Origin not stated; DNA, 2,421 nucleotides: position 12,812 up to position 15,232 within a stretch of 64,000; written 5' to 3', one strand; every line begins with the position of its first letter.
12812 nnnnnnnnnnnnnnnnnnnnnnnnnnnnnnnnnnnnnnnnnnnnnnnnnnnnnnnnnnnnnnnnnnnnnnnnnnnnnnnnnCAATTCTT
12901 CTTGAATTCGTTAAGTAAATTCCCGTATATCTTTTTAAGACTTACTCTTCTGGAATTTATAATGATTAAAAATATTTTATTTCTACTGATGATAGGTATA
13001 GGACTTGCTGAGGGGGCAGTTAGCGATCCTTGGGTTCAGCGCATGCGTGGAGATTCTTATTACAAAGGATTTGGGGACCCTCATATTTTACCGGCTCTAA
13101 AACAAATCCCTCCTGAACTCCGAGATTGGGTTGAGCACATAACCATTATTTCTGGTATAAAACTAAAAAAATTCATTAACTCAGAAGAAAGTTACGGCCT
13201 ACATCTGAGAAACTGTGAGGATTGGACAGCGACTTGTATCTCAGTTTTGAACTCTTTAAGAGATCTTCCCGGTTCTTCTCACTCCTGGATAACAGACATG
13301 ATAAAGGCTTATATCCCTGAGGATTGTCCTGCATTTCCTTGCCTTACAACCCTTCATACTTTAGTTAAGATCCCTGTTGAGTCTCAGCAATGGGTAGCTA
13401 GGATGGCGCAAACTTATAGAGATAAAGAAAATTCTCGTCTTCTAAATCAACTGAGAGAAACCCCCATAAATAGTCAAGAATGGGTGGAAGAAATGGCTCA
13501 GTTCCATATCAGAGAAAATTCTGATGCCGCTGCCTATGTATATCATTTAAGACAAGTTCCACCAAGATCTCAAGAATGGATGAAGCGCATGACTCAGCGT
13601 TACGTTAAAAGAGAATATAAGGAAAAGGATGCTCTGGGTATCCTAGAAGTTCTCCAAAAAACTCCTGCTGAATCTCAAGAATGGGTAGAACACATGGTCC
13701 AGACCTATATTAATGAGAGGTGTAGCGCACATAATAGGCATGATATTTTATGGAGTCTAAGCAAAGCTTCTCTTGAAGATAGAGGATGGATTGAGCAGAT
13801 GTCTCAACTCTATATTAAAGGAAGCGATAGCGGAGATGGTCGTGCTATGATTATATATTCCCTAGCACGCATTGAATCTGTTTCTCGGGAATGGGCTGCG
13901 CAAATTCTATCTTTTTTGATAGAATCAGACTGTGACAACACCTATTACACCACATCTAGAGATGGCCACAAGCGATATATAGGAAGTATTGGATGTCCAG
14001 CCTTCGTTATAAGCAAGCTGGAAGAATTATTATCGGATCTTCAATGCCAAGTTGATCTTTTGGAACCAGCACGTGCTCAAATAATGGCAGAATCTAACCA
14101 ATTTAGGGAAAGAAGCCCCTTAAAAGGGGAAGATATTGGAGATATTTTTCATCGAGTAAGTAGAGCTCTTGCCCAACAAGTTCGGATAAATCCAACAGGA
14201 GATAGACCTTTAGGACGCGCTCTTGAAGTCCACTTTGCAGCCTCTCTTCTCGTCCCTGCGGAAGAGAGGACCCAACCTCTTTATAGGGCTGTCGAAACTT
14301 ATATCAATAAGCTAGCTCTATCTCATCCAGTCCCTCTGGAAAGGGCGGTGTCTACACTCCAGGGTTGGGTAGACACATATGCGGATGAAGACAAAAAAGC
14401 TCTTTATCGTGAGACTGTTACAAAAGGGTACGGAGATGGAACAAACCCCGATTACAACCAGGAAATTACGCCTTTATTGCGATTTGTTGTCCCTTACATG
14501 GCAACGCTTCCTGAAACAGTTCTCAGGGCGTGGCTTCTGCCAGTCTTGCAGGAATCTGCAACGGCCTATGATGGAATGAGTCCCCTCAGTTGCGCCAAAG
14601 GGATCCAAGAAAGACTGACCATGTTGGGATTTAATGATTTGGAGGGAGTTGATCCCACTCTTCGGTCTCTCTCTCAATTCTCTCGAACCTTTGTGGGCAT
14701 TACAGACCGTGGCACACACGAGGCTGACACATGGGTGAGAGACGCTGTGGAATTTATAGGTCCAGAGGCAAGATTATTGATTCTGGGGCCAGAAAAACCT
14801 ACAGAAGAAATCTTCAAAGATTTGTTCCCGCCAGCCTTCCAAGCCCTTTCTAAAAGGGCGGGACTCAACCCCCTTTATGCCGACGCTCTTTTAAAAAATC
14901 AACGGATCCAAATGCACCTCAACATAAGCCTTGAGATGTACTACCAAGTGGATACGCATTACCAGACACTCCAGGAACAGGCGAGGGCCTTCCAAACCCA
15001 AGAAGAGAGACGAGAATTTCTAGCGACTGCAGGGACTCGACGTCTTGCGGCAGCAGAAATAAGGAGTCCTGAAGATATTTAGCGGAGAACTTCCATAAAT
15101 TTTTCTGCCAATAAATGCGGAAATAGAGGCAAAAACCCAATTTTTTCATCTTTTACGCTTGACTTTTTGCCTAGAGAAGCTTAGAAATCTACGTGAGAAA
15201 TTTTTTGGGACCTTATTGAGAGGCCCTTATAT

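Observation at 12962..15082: Large secreted protein built from degenerate ~35-aa tandem repeats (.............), with a paralog 8 kb away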

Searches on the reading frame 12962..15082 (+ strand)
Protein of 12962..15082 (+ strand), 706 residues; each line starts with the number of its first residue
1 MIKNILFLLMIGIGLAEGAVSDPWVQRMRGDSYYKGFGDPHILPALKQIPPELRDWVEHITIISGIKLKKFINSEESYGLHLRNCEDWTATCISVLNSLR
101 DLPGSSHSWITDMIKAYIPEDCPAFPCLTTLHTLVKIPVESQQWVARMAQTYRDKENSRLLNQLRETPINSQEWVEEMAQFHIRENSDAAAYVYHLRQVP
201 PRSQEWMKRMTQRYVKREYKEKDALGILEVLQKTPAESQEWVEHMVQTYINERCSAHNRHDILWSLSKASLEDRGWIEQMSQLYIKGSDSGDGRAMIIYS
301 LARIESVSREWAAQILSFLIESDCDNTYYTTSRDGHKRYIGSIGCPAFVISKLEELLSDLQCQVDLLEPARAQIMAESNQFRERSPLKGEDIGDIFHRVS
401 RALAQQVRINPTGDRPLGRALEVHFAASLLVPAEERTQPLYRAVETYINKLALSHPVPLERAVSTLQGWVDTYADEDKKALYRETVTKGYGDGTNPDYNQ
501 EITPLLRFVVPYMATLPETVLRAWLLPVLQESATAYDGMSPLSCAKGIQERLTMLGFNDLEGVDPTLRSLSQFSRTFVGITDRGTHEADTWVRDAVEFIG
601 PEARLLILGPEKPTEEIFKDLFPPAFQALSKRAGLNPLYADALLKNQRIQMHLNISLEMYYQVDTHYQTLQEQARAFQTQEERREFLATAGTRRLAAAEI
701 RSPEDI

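Call 3: search_protein_families(library=pfam, proteins=[window:12962-15082:+], max_evalue=1)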
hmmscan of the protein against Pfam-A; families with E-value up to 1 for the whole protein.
window:12962-15082:+ (706 aa): 1 family
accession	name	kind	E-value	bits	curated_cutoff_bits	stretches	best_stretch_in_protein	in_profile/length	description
PF00317.26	Ribonuc_red_lgN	-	0.12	12.9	28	1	372-408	8-43/77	Ribonucleotide reductase, all-alpha domain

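Call 7: find_homologous_proteins(query=window:12962-15082:+, max_evalue=0.001)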
Query window:12962-15082:+ (706 aa): 1 proteins with E <= 0.001 among 8000 candidates.
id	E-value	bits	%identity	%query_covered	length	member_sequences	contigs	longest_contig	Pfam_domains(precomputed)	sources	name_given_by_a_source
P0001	0.0e+0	1605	100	99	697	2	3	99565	-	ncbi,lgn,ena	-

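Call 11: find_encoding_contigs(protein=P0001, flank=10000, max_places=6)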
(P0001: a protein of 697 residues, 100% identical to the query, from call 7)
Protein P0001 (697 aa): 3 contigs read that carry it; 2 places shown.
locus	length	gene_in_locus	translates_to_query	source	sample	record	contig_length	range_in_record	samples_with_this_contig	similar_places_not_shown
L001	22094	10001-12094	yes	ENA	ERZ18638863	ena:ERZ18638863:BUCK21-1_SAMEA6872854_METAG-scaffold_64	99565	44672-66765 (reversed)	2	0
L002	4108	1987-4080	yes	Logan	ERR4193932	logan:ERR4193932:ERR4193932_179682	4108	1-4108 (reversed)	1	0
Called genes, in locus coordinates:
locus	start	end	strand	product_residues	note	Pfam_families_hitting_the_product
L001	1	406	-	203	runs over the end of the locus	-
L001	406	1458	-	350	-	PF00933:Glyco_hydro_3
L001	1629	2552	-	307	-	PF00140:Sigma70_r1_2, PF04542:Sigma70_r2, PF04545:Sigma70_r4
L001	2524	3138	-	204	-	-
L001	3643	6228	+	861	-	PF01411:tRNA-synt_2c, PF07973:tRNA_SAD, PF02272:DHHA1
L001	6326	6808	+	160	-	-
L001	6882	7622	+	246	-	PF00484:Pro_CA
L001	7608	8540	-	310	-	PF01075:Glyco_transf_9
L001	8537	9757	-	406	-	PF13439:Glyco_transf_4, PF13477:Glyco_trans_4_2 (weak), PF13579:Glyco_trans_4_4, PF20706:GT4-conflict (weak), PF00534:Glycos_transf_1, PF13692:Glyco_trans_1_4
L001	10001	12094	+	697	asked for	-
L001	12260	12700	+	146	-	PF00829:Ribosomal_L21p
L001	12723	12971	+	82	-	PF01016:Ribosomal_L27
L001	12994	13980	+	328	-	-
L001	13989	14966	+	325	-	-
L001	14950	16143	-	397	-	PF07690:MFS_1, PF00083:Sugar_tr, PF05977:MFS_3 (weak), PF07690:MFS_1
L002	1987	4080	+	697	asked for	-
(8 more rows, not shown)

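Call 12: search_protein_families(library=ncbifam, proteins=[window:12962-15082:+], max_evalue=0.01)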
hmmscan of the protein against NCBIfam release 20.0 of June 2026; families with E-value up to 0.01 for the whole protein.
window:12962-15082:+ (706 aa): 0 families

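Call 13: find_related_loci(query=window:12962-15082:+, collection=genome_contigs, flank=10000)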
Query window:12962-15082:+ (706 aa) in genome_contigs; peptide patterns used: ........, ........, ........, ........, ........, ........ (x = any residue, [..] = any of these).
39 stretches matched a pattern, but none encodes a relative of the query by tblastn (E <= 1e-3).
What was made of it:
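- The organism of the window is not identified directly. p1 itself found nothing among the GTDB species representatives (call 13).
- Tried and rejected: The GTDB genome scan with p1 alone found nothing (call 13).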

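Call 21: search_protein_representatives(protein=window:12962-15082:+)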
Query: 706 residues. Proteins with E-value up to 0.001 (for the whole library): 17; up to 1e-10: 10; up to 1e-30: 2. The best 17 are listed.
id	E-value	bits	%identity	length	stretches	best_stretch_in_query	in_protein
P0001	0.0e+00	1605.1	100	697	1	10-706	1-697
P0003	2.5e-60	221.1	45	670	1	417-696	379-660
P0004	1.4e-29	119.5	42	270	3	204-286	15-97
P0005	1.2e-27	113.2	38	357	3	127-256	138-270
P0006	4.6e-20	88.0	34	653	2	450-629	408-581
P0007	6.3e-20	87.6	35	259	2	142-298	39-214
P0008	7.9e-17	77.3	39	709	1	416-576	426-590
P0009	2.9e-16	75.5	41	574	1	414-573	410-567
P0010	2.1e-13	66.1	40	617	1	417-558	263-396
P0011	1.0e-11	60.5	34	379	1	391-580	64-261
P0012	1.1e-10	57.1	37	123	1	580-678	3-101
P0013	9.6e-10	53.9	39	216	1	492-629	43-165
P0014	2.0e-09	52.9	42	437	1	458-577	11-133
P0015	3.5e-08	48.8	40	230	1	497-673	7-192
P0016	1.5e-04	36.7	28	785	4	462-560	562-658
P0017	3.6e-04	35.5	32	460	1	450-560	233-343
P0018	9.4e-04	34.1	25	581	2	226-325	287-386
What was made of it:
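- Family and paralogue: the full HMMER scan of 1.84 billion representatives gave 17 hits (call 21). The family has only 17 representatives among 1.84 billion proteins (call 21), with variable repeat number and type.
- Tried and rejected: The family only became visible with the full HMMER scan (call 21).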

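Call 24: search_protein_families(library=pfam, proteins=[P0003, P0005, P0006, P0008, P0009, P0010, P0014, P0016, P0017, P0018], max_evalue=0.1)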
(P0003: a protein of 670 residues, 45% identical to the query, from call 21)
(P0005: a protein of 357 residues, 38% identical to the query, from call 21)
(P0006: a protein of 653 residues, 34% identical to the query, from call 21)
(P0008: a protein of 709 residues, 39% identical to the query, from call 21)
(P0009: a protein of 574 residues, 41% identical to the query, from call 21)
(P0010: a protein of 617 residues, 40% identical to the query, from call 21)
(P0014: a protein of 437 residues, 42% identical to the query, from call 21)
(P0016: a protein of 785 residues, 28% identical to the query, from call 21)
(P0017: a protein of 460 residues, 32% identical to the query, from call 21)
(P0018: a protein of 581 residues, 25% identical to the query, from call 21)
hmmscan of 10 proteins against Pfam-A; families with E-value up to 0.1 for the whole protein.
P0003 (670 aa): 0 families

P0005 (357 aa): 4 families
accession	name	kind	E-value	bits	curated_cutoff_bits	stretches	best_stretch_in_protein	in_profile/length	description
PF15220.11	HILPDA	-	0.0013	19.2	27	0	141-157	27-43/63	Hypoxia-inducible lipid droplet-associated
PF24206.1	DUF7429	-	0.012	16.7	27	0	151-158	45-52/54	Family of unknown function (DUF7429)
PF25213.1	HVO_A0261_N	-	0.02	15.2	35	0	201-221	8-28/86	HVO_A0261 N-terminal domain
PF16652.11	PH_13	-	0.054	13.9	27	0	195-231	96-132/155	Pleckstrin homology domain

P0006 (653 aa): 0 families

P0008 (709 aa): 0 families

P0009 (574 aa): 1 family
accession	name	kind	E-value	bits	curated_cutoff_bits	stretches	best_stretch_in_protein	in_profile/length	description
PF01466.24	Skp1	-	0.056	13.7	22.3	0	339-354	14-29/48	Skp1 family, dimerisation domain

P0010 (617 aa): 0 families

P0014 (437 aa): 1 family
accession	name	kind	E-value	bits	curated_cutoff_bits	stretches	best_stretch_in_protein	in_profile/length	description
PF07719.23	TPR_2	-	0.016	15.7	27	0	315-341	1-27/34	Tetratricopeptide repeat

P0016 (785 aa): 2 families
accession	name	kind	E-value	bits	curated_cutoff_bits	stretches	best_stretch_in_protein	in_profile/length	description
PF01745.22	IPT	-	0.028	14.3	20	0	342-435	123-216/233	Isopentenyl transferase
PF04280.21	Tim44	-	0.031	14.8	29.6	0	371-435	5-67/147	Tim44-like domain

P0017 (460 aa): 0 families

P0018 (581 aa): 2 families
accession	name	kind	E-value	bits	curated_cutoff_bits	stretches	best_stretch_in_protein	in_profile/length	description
PF10410.14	DnaB_bind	-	5.5e-06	27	20.6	0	368-397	18-47/56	DnaB-helicase binding domain of primase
PF10047.15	DUF2281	-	0.015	16.3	26.5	0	218-242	2-26/64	Protein of unknown function (DUF2281)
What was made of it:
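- On TPR / Sel1 / HEAT / ARM / PPR / ankyrin repeats: None for homologues with regular repeats at E <= 0.1, apart from one sub-threshold TPR_2 hit in an unrelated part of P0014 (call 24).
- Closest known: Generic alpha-alpha solenoid repeats. Different: No Pfam repeat model matches, even at E <= 1 (calls 3, 24).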

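Call 30: find_encoding_contigs(protein=P0003, flank=10000, max_places=4)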
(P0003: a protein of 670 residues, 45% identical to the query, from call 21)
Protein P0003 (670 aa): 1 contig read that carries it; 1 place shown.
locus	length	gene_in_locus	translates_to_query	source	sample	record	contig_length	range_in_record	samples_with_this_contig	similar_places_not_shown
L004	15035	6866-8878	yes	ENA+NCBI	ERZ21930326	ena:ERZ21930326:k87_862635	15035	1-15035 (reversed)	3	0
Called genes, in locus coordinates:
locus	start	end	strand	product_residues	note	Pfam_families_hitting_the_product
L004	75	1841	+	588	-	PF00664:ABC_membrane, PF02463:SMC_N (weak), PF00005:ABC_tran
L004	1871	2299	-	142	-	-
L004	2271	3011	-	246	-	PF00589:Phage_integrase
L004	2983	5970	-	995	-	PF13700:DUF4158, PF01526:DDE_Tnp_Tn3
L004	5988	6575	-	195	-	PF07929:PRiA4_ORF3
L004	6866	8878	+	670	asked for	-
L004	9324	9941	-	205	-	PF00499:Oxidored_q3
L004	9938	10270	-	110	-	PF13237:Fer4_10, PF14697:Fer4_21 (weak), PF00037:Fer4 (weak), PF12838:Fer4_7, PF13187:Fer4_9, PF00037:Fer4, PF12837:Fer4_6 (weak), PF13183:Fer4_8 (weak), +4 more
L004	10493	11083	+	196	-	PF09335:VTT_dom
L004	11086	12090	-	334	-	PF00378:ECH_1, PF16113:ECH_2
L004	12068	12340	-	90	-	-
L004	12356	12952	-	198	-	PF21176:RecR_HhH, PF01751:Toprim (weak), PF13662:Toprim_4, PF21175:RecR_C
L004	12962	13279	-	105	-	PF02575:YbaB_DNA_bd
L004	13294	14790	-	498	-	PF13177:DNA_pol3_delta2, PF00004:AAA, PF07728:AAA_5 (weak), PF13401:AAA_22 (weak), PF13604:AAA_30 (weak), PF22608:DNAX_ATPase_lid, PF12169:DNA_pol3_gamma3, PF12362:DUF3646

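Call 61: find_encoding_contigs(protein=P0009, flank=10000, max_places=3)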
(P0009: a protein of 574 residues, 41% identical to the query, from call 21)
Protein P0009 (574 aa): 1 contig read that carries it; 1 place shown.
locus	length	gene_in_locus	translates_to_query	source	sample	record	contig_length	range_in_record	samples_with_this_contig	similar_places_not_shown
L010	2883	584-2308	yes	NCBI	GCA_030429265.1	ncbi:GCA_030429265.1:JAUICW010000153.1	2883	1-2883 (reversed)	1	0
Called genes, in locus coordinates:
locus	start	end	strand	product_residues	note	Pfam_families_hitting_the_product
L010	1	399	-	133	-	?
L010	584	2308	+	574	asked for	-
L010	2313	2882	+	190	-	?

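Call 62: find_encoding_contigs(protein=P0016, flank=10000, max_places=3)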
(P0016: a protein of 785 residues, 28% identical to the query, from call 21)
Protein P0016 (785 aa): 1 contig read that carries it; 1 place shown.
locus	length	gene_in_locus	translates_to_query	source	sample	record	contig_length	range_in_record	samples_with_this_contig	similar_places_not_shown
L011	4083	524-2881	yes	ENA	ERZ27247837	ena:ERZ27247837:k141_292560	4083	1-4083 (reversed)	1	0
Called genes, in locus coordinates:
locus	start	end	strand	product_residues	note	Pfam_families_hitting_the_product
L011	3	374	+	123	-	?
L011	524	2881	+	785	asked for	-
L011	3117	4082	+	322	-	?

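Call 63: find_encoding_contigs(protein=P0008, flank=10000, max_places=3)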
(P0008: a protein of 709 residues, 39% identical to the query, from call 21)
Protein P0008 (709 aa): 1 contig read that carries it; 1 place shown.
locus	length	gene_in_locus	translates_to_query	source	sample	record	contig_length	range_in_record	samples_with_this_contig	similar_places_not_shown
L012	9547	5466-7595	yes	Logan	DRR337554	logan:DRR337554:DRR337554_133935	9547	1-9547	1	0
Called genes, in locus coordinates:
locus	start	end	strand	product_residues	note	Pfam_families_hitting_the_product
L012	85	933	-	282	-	PF13563:2_5_RNA_ligase2 (weak)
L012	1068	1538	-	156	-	PF00380:Ribosomal_S9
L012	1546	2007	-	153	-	PF00572:Ribosomal_L13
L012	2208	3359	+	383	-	-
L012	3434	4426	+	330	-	PF02511:Thy1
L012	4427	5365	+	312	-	PF00226:DnaJ, PF01556:DnaJ_C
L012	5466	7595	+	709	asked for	-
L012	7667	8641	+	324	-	PF00490:ALAD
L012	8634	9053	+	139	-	-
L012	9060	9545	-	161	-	?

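Call 74: search_protein_families(library=padloc, proteins=[window:12962-15082:+, P0003, P0008, P0016], max_evalue=0.01)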
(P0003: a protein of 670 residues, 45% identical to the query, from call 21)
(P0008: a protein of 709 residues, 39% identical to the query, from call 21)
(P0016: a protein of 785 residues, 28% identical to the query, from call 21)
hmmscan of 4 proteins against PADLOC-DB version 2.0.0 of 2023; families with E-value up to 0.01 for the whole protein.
window:12962-15082:+ (706 aa): 0 families

P0003 (670 aa): 0 families

P0008 (709 aa): 0 families

P0016 (785 aa): 0 families
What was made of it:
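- On Polymorphic toxins / T6SS effectors: No such domains were found (calls 3, 74).
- There are no PAAR, VgrG or Rhs features and no PADLOC hit (calls 3, 74).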

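Call 75: search_protein_families(library=phrogs, proteins=[window:12962-15082:+, P0003, P0008, P0016], max_evalue=0.01)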
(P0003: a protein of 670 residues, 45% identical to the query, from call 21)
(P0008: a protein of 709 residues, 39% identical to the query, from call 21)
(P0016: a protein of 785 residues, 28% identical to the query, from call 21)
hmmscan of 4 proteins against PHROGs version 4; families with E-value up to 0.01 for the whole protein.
window:12962-15082:+ (706 aa): 0 families

P0003 (670 aa): 0 families

P0008 (709 aa): 0 families

P0016 (785 aa): 0 families
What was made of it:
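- Tried and rejected: Pfam, NCBIfam, PADLOC and PHROGs gave no family for either module (calls 3, 12, 24, 74, 75).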

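Call 93: search_solved_structures(query=window:12962-15082:+, max_evalue=1)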
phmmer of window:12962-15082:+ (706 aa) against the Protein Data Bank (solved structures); distinct sequences matched with E-value up to 1: 2.
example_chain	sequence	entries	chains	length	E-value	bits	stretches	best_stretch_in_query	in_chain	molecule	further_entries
6iya_A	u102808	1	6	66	0.18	13.3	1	183-224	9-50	Transcriptional regulator CopG family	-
7etr_A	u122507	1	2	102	0.35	12.4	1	183-225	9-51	Transcriptional regulator CopG family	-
